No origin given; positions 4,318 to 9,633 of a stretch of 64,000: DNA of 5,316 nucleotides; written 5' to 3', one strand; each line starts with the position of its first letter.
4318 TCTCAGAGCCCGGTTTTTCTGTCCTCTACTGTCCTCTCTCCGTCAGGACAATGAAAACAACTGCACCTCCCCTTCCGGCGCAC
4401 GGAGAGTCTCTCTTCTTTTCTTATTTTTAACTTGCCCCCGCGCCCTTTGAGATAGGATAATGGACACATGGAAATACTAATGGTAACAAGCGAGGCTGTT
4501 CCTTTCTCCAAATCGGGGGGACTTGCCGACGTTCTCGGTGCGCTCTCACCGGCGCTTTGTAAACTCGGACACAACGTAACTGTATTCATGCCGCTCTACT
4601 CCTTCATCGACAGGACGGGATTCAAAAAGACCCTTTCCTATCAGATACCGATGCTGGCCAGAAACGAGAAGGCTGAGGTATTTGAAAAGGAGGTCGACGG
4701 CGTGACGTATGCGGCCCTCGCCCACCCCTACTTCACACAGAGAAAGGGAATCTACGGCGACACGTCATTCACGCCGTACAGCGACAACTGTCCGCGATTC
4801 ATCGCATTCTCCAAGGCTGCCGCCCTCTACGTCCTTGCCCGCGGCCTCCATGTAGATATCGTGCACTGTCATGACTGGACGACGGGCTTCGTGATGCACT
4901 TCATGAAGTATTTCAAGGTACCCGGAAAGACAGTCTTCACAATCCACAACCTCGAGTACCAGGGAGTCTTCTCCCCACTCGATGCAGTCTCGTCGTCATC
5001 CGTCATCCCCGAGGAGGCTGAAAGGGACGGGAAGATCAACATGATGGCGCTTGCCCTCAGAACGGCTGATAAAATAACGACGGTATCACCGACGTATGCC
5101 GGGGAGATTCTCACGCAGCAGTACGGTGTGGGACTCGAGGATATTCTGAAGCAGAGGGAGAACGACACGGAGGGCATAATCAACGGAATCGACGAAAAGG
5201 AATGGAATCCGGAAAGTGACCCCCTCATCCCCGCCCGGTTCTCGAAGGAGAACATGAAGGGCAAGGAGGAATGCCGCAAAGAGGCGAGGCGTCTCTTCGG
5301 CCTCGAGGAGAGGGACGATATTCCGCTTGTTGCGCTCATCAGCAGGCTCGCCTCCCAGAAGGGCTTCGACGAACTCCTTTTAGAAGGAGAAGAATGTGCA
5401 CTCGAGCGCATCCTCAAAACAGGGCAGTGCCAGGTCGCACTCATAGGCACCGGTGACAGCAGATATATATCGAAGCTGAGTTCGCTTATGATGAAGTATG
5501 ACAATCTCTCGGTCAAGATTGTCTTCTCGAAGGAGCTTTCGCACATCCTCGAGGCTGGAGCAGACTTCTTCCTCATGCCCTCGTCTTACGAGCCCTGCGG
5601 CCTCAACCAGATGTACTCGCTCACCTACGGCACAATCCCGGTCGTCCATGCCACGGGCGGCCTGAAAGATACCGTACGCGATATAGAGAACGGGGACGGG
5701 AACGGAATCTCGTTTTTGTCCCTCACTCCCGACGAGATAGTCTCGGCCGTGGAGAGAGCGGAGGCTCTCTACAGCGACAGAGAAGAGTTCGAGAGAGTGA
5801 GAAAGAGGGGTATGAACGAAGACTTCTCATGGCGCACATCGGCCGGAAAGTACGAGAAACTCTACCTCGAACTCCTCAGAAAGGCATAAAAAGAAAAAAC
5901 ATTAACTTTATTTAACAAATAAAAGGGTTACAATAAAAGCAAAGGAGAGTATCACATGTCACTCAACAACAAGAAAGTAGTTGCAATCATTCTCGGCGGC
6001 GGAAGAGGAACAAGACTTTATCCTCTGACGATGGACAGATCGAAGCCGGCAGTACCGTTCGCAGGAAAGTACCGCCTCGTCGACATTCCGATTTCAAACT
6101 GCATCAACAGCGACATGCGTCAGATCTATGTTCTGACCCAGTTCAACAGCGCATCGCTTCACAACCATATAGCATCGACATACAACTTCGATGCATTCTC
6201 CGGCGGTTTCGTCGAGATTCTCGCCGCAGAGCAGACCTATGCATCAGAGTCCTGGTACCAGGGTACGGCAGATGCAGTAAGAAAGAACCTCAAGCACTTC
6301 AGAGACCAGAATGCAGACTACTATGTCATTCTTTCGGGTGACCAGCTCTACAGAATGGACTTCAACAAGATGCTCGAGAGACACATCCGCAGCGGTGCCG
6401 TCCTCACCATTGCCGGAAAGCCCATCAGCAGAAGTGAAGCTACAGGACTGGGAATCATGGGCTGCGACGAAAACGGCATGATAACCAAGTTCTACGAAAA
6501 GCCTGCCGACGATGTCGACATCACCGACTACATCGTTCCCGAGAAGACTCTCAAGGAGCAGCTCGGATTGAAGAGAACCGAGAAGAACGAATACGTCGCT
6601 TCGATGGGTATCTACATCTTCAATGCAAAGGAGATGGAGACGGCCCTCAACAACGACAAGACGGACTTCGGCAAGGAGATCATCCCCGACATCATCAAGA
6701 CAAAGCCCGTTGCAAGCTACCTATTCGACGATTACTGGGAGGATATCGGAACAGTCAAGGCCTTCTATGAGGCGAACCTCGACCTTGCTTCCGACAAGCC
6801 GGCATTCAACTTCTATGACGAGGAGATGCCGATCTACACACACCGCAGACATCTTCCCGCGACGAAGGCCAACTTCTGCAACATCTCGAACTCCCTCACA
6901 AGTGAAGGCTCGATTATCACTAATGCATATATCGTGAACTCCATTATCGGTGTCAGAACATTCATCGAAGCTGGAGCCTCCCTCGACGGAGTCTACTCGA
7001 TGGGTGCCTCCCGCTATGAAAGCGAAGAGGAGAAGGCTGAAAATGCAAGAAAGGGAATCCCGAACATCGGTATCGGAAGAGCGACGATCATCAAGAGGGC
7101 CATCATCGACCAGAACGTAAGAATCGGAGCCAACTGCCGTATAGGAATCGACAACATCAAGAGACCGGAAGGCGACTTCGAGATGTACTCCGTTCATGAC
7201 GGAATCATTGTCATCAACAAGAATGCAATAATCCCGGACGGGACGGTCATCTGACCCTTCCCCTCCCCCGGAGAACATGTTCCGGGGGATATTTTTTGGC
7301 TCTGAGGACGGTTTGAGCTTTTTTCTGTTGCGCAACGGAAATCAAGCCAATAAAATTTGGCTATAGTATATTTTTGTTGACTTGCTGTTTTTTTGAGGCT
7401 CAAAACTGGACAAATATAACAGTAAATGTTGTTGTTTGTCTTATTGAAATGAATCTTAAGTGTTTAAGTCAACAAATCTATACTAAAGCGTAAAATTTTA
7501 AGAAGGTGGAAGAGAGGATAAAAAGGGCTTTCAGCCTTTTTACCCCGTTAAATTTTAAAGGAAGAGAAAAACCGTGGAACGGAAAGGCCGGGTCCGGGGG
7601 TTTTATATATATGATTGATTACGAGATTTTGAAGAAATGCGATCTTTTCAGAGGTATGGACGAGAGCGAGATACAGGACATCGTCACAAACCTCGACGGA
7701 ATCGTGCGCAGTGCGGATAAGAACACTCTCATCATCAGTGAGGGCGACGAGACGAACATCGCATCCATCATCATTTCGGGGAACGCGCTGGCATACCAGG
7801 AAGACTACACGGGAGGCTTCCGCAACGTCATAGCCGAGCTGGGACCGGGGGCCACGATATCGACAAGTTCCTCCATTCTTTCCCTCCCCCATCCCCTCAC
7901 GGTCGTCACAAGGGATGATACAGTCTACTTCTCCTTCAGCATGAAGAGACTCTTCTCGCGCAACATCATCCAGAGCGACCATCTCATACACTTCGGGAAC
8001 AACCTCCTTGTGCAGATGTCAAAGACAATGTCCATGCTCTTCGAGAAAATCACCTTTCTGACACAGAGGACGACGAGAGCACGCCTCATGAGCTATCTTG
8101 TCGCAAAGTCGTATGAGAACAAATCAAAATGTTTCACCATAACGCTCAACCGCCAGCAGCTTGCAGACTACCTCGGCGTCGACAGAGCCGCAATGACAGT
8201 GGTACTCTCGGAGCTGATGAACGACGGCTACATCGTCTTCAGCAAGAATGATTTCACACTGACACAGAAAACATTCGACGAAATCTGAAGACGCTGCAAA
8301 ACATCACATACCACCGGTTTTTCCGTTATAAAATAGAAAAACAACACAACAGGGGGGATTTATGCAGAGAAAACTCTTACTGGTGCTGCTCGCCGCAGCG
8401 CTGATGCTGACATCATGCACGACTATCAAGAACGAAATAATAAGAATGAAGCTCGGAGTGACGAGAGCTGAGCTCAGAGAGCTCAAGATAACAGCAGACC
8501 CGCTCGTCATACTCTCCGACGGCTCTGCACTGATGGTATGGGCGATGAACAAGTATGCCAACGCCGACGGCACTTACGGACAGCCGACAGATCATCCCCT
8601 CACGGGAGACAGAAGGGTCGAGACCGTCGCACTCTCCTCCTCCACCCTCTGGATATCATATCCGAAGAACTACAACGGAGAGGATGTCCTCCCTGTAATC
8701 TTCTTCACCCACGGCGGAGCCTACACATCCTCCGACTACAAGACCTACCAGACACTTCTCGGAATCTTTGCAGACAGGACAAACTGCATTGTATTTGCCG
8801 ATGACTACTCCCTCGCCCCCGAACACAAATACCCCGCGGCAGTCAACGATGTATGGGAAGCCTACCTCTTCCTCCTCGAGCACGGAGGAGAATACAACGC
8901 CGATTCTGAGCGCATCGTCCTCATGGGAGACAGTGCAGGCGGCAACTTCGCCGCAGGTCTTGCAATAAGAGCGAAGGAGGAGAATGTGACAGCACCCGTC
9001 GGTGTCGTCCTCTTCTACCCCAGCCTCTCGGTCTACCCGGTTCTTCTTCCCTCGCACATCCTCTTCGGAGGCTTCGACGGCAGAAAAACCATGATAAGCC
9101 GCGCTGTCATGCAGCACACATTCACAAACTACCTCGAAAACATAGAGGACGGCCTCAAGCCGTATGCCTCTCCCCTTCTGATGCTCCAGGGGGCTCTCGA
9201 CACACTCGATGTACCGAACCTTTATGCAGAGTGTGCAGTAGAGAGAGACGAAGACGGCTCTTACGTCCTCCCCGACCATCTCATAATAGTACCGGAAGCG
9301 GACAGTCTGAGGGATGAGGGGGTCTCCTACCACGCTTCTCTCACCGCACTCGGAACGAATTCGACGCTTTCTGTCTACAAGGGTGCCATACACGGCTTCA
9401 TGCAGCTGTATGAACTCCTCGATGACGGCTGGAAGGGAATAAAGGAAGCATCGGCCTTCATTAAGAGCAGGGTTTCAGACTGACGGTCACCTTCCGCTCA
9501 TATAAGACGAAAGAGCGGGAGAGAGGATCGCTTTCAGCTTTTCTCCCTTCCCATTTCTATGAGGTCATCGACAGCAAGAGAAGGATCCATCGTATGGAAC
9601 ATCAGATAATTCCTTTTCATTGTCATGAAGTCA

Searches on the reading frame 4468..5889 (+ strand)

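Call 45: search_protein_families(library=pfam, proteins=[window:4468-5889:+], max_evalue=0.00001)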
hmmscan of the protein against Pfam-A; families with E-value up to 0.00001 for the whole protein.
window:4468-5889:+ (473 aa): 5 families
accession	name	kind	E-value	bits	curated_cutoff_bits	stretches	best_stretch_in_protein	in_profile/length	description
PF08323.17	Glyco_transf_5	-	5.3e-67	226.4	22.7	1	3-228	2-238/239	Starch synthase catalytic domain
PF13439.12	Glyco_transf_4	-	2.8e-11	44.2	28.5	1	17-220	2-153/170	Glycosyltransferase Family 4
PF00534.26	Glycos_transf_1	-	3e-11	43.6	26.4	1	280-442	10-166/172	Glycosyl transferases group 1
PF13579.12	Glyco_trans_4_4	-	6.1e-08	33.6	29.7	1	17-216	1-144/158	Glycosyl transferase 4-like domain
PF13692.12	Glyco_trans_1_4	-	1.3e-06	29.2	27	1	287-430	3-138/142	Glycosyl transferases group 1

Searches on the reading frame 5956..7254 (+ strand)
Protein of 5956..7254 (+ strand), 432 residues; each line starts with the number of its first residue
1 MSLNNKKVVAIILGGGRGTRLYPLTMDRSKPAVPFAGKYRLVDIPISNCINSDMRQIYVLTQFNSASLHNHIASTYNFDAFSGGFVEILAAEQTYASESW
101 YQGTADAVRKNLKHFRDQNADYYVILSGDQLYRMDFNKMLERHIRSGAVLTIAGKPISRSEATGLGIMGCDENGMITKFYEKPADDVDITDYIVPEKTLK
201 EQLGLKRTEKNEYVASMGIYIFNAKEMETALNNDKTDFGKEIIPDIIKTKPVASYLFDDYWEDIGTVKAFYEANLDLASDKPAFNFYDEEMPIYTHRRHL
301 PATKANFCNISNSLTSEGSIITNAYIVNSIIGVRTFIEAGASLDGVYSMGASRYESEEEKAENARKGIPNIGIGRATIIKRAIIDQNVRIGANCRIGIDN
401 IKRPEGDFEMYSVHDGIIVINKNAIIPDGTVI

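Call 45: search_protein_families(library=pfam, proteins=[window:5956-7254:+], max_evalue=0.00001)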
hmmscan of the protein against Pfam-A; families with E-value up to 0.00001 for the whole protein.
window:5956-7254:+ (432 aa): 3 families
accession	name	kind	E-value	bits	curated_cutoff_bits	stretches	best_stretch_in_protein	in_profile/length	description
PF00483.29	NTP_transferase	-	1.1e-60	205.7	21.2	1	10-278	2-243/245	Nucleotidyl transferase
PF25247.1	LbH_GLGC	-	2.2e-43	147.9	27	1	298-431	1-135/135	GLGC left-handed parallel beta-helix domain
PF24894.1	Hexapep_GlmU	-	3.8e-09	37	23.3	0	369-420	56-104/104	GlmU-like, C-terminal hexapeptide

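Call 62: find_homologous_proteins(query=window:5956-7254:+, max_evalue=1e-50)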
Query window:5956-7254:+ (432 aa): 8000 proteins with E <= 1e-50 among 8000 candidates; the best 120 are listed.
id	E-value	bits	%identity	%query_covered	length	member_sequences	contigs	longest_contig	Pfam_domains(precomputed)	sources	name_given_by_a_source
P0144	5.2e-276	933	95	100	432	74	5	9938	PF00483.30,PF25247.2,PF24894.2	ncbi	-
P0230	7.4e-265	896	91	100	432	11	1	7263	PF00483.30,PF25247.2,PF24894.2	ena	-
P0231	6.0e-264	893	91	100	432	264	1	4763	PF00483.30,PF25247.2,PF24894.2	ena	-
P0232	2.6e-263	891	90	100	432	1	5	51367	PF00483.30,PF25247.2,PF24894.2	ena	-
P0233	1.4e-262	889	90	100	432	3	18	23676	PF00483.30,PF25247.2,PF24894.2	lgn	-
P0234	2.3e-262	888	90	100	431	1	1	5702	PF00483.30,PF25247.2,PF24894.2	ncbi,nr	ncbi:MAG: glucose-1-phosphate adenylyltransferase [Spirochaetales bacterium]|nr:glucose-1-phosphate 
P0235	5.2e-258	874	88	100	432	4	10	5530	PF00483.30,PF25247.2,PF24894.2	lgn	-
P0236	2.9e-253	858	88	99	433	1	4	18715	PF00483.30,PF25247.2,PF24894.2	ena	-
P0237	4.1e-250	848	87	98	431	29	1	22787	PF00483.30,PF25247.2,PF24894.2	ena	-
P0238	6.8e-249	844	87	98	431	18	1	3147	PF00483.30,PF25247.2,PF24894.2,PF12804.14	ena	-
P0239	2.3e-248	842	87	99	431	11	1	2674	PF00483.30,PF25247.2,PF24894.2,PF12804.14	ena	-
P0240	7.6e-247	837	85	99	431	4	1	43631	PF00483.30,PF25247.2,PF24894.2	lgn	-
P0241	8.8e-247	837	85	99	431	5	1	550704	PF00483.30,PF25247.2,PF24894.2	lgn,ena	-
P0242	1.3e-245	833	85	99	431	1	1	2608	PF00483.30,PF25247.2,PF24894.2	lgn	-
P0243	1.6e-245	832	85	99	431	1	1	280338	PF00483.30,PF25247.2,PF24894.2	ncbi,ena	-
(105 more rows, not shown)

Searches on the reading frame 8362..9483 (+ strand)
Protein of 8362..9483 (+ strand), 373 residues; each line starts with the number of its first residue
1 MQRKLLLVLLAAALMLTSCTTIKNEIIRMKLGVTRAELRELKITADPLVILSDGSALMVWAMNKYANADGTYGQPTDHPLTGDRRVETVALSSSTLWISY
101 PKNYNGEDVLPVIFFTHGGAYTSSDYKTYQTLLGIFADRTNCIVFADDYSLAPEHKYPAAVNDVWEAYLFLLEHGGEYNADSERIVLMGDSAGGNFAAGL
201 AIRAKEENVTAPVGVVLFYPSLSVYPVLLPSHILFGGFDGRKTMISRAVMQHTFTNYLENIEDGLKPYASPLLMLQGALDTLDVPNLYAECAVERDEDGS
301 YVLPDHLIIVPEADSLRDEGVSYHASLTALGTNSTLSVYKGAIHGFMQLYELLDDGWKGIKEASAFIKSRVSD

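Call 45: search_protein_families(library=pfam, proteins=[window:8362-9483:+], max_evalue=0.00001)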
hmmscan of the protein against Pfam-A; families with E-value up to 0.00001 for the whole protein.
window:8362-9483:+ (373 aa): 3 families
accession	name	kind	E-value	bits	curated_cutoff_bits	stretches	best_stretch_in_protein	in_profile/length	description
PF07859.19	Abhydrolase_3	-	3.5e-48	164.6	25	1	113-347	1-209/210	alpha/beta hydrolase fold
PF20434.5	BD-FAE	-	6.2e-18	65.5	26.8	1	100-209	5-115/215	BD-FAE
PF10340.15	Say1_Mug180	-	5e-07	29.4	21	1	85-220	97-233/374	Steryl acetyl hydrolase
